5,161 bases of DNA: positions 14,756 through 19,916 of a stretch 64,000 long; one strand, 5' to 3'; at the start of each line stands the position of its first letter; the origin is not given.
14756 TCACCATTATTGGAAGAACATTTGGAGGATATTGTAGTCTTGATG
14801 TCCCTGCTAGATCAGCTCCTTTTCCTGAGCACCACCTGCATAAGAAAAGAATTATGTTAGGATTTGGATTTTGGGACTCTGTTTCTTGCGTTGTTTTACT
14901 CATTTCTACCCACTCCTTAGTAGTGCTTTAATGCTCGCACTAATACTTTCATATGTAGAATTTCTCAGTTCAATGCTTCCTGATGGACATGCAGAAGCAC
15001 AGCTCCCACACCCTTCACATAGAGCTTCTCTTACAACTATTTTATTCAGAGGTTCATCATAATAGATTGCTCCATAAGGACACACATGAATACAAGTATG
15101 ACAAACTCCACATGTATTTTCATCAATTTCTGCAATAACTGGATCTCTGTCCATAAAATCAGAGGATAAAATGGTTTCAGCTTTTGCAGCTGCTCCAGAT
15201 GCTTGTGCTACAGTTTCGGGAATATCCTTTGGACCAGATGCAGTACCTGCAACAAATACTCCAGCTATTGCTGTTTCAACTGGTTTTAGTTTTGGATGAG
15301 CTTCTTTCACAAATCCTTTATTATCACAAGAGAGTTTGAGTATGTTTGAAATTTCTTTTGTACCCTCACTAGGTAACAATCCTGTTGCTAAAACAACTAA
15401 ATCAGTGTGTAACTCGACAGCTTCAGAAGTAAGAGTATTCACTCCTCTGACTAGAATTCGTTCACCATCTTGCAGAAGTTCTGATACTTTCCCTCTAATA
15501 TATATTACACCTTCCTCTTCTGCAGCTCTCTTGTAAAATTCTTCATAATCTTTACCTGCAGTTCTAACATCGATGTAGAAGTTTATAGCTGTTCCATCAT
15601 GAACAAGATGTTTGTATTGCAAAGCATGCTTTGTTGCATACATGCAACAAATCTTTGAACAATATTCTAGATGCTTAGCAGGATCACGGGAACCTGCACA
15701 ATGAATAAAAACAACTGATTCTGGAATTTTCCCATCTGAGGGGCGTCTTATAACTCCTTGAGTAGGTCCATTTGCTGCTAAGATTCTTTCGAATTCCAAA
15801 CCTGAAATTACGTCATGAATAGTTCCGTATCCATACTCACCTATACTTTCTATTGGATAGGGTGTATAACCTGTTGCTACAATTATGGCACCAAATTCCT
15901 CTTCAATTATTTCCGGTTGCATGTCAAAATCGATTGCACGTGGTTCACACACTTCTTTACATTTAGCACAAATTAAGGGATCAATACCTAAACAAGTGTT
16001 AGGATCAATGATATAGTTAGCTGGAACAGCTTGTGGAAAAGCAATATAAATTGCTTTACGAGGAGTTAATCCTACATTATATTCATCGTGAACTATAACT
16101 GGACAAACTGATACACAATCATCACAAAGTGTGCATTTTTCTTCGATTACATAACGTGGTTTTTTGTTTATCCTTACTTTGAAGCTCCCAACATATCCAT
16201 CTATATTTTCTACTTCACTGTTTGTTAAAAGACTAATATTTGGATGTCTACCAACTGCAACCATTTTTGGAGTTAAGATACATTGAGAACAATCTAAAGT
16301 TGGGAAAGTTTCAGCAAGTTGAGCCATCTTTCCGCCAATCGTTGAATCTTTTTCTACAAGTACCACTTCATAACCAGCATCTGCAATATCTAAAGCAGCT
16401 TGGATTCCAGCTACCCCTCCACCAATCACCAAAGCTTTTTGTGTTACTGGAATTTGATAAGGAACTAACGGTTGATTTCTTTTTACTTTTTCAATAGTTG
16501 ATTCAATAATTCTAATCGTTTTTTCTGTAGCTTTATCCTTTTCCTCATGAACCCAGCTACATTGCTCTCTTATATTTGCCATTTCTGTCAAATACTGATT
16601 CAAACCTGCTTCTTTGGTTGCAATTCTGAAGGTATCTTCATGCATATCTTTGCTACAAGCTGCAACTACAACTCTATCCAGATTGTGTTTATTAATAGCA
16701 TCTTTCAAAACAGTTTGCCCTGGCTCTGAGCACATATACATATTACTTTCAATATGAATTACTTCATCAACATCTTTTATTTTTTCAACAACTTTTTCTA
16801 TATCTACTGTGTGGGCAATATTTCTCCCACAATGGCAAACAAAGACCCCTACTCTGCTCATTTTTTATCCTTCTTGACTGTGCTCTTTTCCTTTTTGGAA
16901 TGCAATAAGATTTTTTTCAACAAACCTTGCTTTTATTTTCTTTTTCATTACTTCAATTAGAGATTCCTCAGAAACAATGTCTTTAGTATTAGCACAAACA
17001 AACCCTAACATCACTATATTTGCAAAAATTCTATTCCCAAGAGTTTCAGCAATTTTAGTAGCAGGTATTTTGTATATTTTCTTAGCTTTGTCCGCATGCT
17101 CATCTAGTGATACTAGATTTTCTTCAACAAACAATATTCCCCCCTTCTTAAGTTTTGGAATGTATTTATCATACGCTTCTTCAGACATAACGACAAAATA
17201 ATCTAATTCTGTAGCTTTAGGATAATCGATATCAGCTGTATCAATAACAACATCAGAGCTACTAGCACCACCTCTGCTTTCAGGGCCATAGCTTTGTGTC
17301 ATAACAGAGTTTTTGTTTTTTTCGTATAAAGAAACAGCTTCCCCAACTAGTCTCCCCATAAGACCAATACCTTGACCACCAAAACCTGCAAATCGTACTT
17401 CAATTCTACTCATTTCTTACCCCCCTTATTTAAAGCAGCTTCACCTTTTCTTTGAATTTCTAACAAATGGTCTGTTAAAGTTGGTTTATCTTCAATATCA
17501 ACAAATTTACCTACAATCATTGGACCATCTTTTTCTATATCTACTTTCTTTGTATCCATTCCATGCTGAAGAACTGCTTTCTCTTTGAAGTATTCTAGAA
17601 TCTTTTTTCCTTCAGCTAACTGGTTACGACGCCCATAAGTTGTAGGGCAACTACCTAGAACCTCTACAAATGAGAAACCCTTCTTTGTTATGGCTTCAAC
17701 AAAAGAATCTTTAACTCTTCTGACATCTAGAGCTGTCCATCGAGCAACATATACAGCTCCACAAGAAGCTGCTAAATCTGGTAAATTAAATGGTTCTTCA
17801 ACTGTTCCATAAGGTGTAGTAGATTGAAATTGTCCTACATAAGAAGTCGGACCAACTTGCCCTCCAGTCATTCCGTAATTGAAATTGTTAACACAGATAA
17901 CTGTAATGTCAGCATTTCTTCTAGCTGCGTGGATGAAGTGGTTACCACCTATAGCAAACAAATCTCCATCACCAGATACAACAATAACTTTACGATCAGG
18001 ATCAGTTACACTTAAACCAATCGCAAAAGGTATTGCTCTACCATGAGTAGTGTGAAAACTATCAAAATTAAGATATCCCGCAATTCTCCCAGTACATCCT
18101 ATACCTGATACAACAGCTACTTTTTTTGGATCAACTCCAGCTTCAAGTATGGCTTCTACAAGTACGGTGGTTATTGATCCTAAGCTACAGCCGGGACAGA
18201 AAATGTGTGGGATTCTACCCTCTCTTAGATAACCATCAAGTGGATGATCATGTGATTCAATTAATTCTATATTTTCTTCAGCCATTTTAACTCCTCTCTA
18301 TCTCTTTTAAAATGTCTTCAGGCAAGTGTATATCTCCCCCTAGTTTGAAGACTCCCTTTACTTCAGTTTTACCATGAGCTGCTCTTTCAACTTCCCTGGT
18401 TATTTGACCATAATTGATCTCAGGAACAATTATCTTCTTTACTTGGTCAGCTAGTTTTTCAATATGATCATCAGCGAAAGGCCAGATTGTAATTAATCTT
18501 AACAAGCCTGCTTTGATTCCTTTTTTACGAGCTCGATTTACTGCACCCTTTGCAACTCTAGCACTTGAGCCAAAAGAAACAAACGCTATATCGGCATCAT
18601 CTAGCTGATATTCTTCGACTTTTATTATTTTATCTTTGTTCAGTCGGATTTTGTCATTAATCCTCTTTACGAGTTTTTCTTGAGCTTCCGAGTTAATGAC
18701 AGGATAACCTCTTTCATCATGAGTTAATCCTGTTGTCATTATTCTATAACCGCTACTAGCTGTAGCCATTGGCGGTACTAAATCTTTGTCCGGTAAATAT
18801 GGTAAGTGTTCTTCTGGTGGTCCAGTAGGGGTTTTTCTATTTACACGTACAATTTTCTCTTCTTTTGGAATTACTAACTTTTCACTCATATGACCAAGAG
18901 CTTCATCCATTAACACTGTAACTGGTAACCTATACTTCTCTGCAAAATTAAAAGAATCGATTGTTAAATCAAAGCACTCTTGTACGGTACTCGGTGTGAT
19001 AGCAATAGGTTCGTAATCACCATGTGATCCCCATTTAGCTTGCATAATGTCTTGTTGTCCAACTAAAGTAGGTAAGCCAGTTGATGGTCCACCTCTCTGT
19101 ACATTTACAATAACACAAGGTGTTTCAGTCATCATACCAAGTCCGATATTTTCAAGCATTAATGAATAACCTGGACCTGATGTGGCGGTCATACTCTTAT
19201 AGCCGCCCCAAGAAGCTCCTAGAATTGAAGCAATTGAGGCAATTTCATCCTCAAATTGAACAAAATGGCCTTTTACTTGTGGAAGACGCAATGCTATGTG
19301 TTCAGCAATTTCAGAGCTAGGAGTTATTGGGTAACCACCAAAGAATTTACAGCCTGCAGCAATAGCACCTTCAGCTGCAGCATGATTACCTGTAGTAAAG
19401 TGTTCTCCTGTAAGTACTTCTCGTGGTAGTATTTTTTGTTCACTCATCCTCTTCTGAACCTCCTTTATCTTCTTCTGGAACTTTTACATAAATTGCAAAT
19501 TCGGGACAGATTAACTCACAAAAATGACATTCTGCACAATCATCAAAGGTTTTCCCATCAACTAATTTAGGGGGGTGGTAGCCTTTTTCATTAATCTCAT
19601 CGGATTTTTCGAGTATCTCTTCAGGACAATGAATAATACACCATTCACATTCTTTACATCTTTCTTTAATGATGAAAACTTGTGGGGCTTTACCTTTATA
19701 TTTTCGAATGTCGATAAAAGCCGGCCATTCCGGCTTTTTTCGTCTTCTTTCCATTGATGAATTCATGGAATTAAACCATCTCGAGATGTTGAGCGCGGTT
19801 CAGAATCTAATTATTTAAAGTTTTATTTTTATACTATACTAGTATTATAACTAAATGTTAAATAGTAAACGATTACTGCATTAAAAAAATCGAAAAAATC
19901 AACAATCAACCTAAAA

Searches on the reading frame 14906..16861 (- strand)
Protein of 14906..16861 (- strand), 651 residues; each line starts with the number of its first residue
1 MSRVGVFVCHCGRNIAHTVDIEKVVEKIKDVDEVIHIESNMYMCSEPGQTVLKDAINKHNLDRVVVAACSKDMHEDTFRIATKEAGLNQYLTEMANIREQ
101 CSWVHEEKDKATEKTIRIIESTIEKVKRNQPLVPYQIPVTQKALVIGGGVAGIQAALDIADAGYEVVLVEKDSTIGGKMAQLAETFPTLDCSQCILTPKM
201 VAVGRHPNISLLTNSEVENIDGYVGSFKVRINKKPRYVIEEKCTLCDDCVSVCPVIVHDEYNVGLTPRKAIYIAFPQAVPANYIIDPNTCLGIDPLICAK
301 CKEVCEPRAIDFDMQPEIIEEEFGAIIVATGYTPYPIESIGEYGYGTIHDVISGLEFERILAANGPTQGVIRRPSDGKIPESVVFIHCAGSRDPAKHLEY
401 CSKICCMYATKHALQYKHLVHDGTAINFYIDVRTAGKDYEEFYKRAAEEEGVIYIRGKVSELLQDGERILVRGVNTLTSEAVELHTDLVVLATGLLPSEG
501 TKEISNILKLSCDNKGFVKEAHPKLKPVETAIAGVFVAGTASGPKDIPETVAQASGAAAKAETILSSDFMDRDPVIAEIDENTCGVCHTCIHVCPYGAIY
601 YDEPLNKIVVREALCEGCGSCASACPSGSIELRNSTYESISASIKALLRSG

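Call 34: search_protein_families(library=ncbifam, proteins=[window:14906-16861:-], max_evalue=0.00001)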
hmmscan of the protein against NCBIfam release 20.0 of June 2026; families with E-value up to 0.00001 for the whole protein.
window:14906-16861:- (651 aa): 52 families (the best 25 are shown)
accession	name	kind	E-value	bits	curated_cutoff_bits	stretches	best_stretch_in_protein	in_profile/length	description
NF040770.1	hetero_SS_HdrA2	exception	6.6e-247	821.5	1100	1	3-648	1-641/777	CoB-CoM heterodisulfide reductase HdrA2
NF041778.1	hetero_SS_HdrA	equivalog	4.2e-197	656.5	1400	1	3-650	7-653/771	ferredoxin:CoB-CoM heterodisulfide reductase subunit HdrA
NF041891.1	hdrA_Methbact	equivalog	4.8e-188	626.9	1300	1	3-649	2-637/762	ferredoxin:CoB-CoM heterodisulfide reductase subunit HdrA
NF009410.0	PRK12771.1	subfamily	5.1e-12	45.2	516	0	134-179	132-177/566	NAD(P)-binding protein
NF042909.1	FMH_DH_FwdF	exception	2.7e-11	43.2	375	1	578-637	253-318/336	tungsten-dependent formylmethanofuran dehydrogenase subunit FwdF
NF005415.0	PRK06991.1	equivalog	9.8e-11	41.8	281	1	571-638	74-140/284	electron transport complex subunit RsxB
TIGR01944.1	rnfB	subfamily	4.9e-10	39.3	68.7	1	570-639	101-169/190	RnfABCDGE type electron transport complex subunit B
TIGR01372.1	soxA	subfamily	5.2e-09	34.5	1164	1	140-193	168-221/996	sarcosine oxidase subunit alpha family protein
NF040864.1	HgcB_ferredoxin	equivalog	5.5e-09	35.7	99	1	578-635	10-66/93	mercury methylation ferredoxin HgcB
NF045637.1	carotdesatCrtDProt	equivalog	7.3e-09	34.7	580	1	144-200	2-58/485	1-hydroxycarotenoid 3,4-desaturase CrtD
TIGR02700.1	flavo_MJ0208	hypoth_equivalog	7.4e-09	35.2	251.35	1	578-631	144-195/234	dihydromethanopterin reductase (acceptor)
NF048010.1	SfplDhtActHpsHDes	equivalog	1.4e-08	33.9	430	0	585-632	61-107/298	(2S)-3-sulfopropanediol dehydratase activating enzyme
NF005504.0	PRK07118.1-3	equivalog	2.5e-08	33.7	437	0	584-638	142-196/293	Fe-S cluster domain-containing protein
TIGR02179.1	PorD_KorD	subfamily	2.7e-08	33.8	60.05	1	579-633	22-75/78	2-oxoacid:acceptor oxidoreductase, delta subunit, pyruvate/2-ketoisovalerate family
TIGR03997.1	mycofact_OYE_2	equivalog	3.3e-08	32.4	793.15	1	140-184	379-423/645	mycofactocin system FadH/OYE family oxidoreductase 2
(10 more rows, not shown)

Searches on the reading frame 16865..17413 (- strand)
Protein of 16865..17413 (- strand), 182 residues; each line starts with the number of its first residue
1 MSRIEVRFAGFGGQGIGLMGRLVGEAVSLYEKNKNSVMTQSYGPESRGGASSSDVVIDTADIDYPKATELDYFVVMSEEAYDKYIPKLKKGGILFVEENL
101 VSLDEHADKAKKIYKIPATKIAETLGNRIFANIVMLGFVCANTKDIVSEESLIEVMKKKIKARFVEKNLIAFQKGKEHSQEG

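Call 34: search_protein_families(library=ncbifam, proteins=[window:16865-17413:-], max_evalue=0.00001)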
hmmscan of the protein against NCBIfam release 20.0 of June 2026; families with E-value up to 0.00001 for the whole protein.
window:16865-17413:- (182 aa): 21 families
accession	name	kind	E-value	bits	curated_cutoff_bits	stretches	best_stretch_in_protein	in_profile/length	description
NF006323.0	PRK08537.1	equivalog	1.5e-55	187.4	235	1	3-180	2-179/181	2-oxoacid:ferredoxin oxidoreductase subunit gamma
NF006275.0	PRK08441.1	equivalog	1.3e-29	103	216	1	3-181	2-180/185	2-oxoglutarate-acceptor oxidoreductase subunit OorC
NF006211.0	PRK08338.1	equivalog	1e-26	93.4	239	1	5-180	2-169/170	2-oxoacid:ferredoxin oxidoreductase subunit gamma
TIGR03710.1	OAFO_sf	subfamily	1.7e-20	73.1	482.75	1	4-180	2-174/561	2-oxoacid:acceptor oxidoreductase subunit alpha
TIGR02175.1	PorC_KorC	subfamily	1.8e-18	66.9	81.1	1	4-177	2-173/177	2-oxoacid:acceptor oxidoreductase, gamma subunit, pyruvate/2-ketoisovalerate family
NF005323.0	PRK06853.1-3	equivalog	2.4e-16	60.3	238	1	106-179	124-195/197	indolepyruvate oxidoreductase subunit beta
TIGR03334.1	IOR_beta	equivalog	8e-16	58.6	205.8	1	107-176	119-188/189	indolepyruvate ferredoxin oxidoreductase subunit beta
NF006321.0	PRK08534.1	equivalog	8.9e-15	54.8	225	1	4-176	2-174/181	pyruvate ferredoxin oxidoreductase subunit gamma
NF040683.1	PorC_Meth_Thtga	equivalog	3.2e-14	53.1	270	1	4-177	2-171/177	pyruvate synthase subunit PorC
NF005325.0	PRK06853.1-5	equivalog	3.3e-14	53.1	230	1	4-178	4-190/192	indolepyruvate oxidoreductase subunit beta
NF005322.0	PRK06853.1-2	equivalog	8.2e-13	48.6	237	1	105-180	121-194/197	indolepyruvate oxidoreductase subunit beta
NF005327.0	PRK06853.2-1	equivalog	2.3e-11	43.9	242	1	1-161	1-176/194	indolepyruvate oxidoreductase subunit beta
NF005328.0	PRK06853.2-2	equivalog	3.2e-11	43.3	240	1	1-178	1-182/192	indolepyruvate oxidoreductase subunit beta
NF004916.0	PRK06274.1-2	equivalog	7.1e-11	42.5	227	1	9-179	8-176/178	indolepyruvate oxidoreductase subunit beta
NF045762.1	PhenlGlyoxDHPadE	equivalog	1.9e-09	37.6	300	1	5-179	3-179/187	NADH-dependent phenylglyoxylate dehydrogenase subunit gamma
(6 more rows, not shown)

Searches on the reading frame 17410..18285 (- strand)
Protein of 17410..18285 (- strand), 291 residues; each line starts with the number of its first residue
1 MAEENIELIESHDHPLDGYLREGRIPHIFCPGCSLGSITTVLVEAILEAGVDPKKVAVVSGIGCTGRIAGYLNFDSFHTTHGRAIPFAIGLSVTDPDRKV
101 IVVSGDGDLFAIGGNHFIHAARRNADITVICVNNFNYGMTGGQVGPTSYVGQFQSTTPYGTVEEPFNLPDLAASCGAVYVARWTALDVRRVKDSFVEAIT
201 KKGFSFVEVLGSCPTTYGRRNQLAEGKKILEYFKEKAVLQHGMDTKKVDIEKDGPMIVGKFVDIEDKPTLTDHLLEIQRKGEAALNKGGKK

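Call 34: search_protein_families(library=ncbifam, proteins=[window:17410-18285:-], max_evalue=0.00001)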
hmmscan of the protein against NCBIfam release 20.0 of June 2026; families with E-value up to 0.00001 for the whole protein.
window:17410-18285:- (291 aa): 26 families (the best 25 are shown)
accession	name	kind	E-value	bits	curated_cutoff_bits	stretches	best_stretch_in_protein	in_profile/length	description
NF007207.0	PRK09628.1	equivalog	9.2e-71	238.7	364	1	17-278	6-266/277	2-oxoglutarate ferredoxin oxidoreductase subunit beta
NF008820.0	PRK11866.1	equivalog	8.2e-64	215.7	402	1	24-282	13-269/287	2-oxoacid ferredoxin oxidoreductase subunit beta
TIGR02177.1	PorB_KorB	subfamily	8.9e-59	199.3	261.9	1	29-215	3-189/286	2-oxoacid:acceptor oxidoreductase, beta subunit, pyruvate/2-ketoisovalerate family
NF008821.0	PRK11869.1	equivalog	2.3e-57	194.1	438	1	28-272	15-255/286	2-oxoacid ferredoxin oxidoreductase subunit beta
NF041171.1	Oxoac_fdxbeta_Archa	equivalog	1.2e-53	182.3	423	1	29-215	5-191/296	2-oxoacid:ferredoxin oxidoreductase subunit beta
NF008818.0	PRK11864.1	subfamily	5.9e-12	45.3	405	1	28-217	19-212/300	3-methyl-2-oxobutanoate dehydrogenase subunit beta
TIGR03336.1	IOR_alpha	equivalog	9.4e-12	44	650.9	1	26-215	355-533/595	indolepyruvate ferredoxin oxidoreductase subunit alpha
TIGR03846.1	sulfopy_beta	equivalog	1.3e-10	41.5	221.5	1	80-148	43-111/182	sulfopyruvate decarboxylase subunit beta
NF004813.0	PRK06163.1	equivalog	3e-10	40.2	240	1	79-149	57-127/202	hypothetical protein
NF008819.1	PRK11865.1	equivalog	2e-09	37.1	405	1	28-219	19-218/300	pyruvate synthase subunit PorB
NF045766.1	PhenlGlyoxDHPadI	equivalog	3.4e-09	36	700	1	99-217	233-358/443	NADH-dependent phenylglyoxylate dehydrogenase subunit beta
NF005114.0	PRK06546.1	equivalog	5.9e-09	35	893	1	77-210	406-528/578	pyruvate dehydrogenase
NF006203.0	PRK08327.1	equivalog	4.7e-08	32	456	1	69-198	417-554/571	thiamine pyrophosphate-requiring protein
NF005470.0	PRK07064.1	equivalog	5.6e-08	32.3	495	1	81-209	409-527/552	thiamine pyrophosphate-binding protein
NF006052.0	PRK08199.1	subfamily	1.5e-07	30.1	539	1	82-138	418-473/559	thiamine pyrophosphate protein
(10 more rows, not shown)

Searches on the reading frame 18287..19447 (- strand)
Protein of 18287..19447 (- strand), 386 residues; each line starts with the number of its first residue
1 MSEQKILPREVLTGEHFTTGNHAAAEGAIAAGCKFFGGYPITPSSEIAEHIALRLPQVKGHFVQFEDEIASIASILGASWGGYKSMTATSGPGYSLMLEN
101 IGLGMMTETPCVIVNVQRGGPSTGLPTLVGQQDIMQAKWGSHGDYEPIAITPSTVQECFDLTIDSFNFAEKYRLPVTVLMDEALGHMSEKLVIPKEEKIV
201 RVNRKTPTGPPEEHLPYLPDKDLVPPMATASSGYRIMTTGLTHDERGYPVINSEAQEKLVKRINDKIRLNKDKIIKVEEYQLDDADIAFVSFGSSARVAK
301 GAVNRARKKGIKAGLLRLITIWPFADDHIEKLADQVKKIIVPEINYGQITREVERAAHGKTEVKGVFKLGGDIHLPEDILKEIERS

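Call 34: search_protein_families(library=ncbifam, proteins=[window:18287-19447:-], max_evalue=0.00001)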
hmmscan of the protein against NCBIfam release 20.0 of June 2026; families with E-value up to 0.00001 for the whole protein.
window:18287-19447:- (386 aa): 13 families
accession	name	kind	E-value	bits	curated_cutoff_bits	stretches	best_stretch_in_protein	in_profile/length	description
NF006412.0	PRK08659.1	equivalog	6.9e-170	565.3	411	1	14-385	4-375/378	2-oxoacid:acceptor oxidoreductase subunit alpha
NF007206.0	PRK09627.1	equivalog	1.6e-121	405.8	579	1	16-384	4-373/375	2-oxoglutarate synthase subunit alpha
TIGR03710.1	OAFO_sf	subfamily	2.2e-108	363.3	482.75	1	14-383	192-561/561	2-oxoacid:acceptor oxidoreductase subunit alpha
NF005507.0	PRK07119.1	subfamily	4.1e-91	305.4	399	2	16-199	5-188/352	3-methyl-2-oxobutanoate dehydrogenase subunit VorB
NF041170.1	Oxoac_fdxalpha_Archa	equivalog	5e-69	233.3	800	1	17-373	237-609/636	2-oxoacid:ferredoxin oxidoreductase subunit alpha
NF040682.1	PorA_Arch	equivalog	2.4e-31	109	550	1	19-343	7-319/387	pyruvate synthase subunit PorA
NF045764.1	PhenlGlyoxDHPadG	equivalog_domain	9e-28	96.9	700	1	18-341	5-324/398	NADH-dependent phenylglyoxylate dehydrogenase subunit alpha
NF007201.0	PRK09622.1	equivalog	6e-26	91.3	590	2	19-184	14-177/405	2-oxoacid:ferredoxin oxidoreductase subunit alpha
NF006233.0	PRK08367.1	equivalog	1.3e-25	90.1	625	1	19-343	8-320/394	pyruvate ferredoxin oxidoreductase subunit alpha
NF006232.0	PRK08366.1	equivalog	1.4e-24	86.5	646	1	18-347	10-326/394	2-ketoisovalerate ferredoxin oxidoreductase subunit alpha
TIGR03336.1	IOR_alpha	equivalog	3.9e-18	65.1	650.9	1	16-194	3-175/595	indolepyruvate ferredoxin oxidoreductase subunit alpha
NF045791.1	OxalOxredalpha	equivalog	8.7e-12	44.8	500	1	18-341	7-318/395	oxalate oxidoreductase subunit alpha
TIGR02176.1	pyruv_ox_red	equivalog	4.5e-10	38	911.35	1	19-341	5-322/1167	pyruvate:ferredoxin (flavodoxin) oxidoreductase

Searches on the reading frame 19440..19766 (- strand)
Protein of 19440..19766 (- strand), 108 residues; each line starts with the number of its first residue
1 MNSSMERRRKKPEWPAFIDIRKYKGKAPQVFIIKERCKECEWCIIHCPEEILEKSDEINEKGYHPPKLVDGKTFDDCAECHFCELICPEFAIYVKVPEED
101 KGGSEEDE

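Call 34: search_protein_families(library=ncbifam, proteins=[window:19440-19766:-], max_evalue=0.00001)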
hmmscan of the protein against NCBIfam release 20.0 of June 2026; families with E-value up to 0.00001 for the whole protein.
window:19440-19766:- (108 aa): 7 families
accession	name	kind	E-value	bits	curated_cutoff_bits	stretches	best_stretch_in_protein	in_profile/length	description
NF042987.1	OGOR_delta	exception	2.5e-13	50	125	1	35-95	31-88/89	2-oxoglutarate ferredoxin oxidoreductase subunit delta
NF007205.0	PRK09626.1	equivalog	2.3e-11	43.6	93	1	29-96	11-75/105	2-oxoglutarate-acceptor oxidoreductase subunit OorD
NF040684.1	PorD_Arch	equivalog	8.9e-09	35.3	120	0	31-60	28-57/85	pyruvate synthase subunit PorD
TIGR02179.1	PorD_KorD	subfamily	2.1e-08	34.1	60.05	0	32-57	22-47/78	2-oxoacid:acceptor oxidoreductase, delta subunit, pyruvate/2-ketoisovalerate family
TIGR01971.1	NuoI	subfamily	1.3e-07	31.3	113.05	0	22-93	28-99/121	NADH-quinone oxidoreductase, chain I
NF040864.1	HgcB_ferredoxin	equivalog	2.3e-07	30.5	99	1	32-95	11-64/93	mercury methylation ferredoxin HgcB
NF042909.1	FMH_DH_FwdF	exception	3.9e-06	26.2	375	1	23-96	87-159/336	tungsten-dependent formylmethanofuran dehydrogenase subunit FwdF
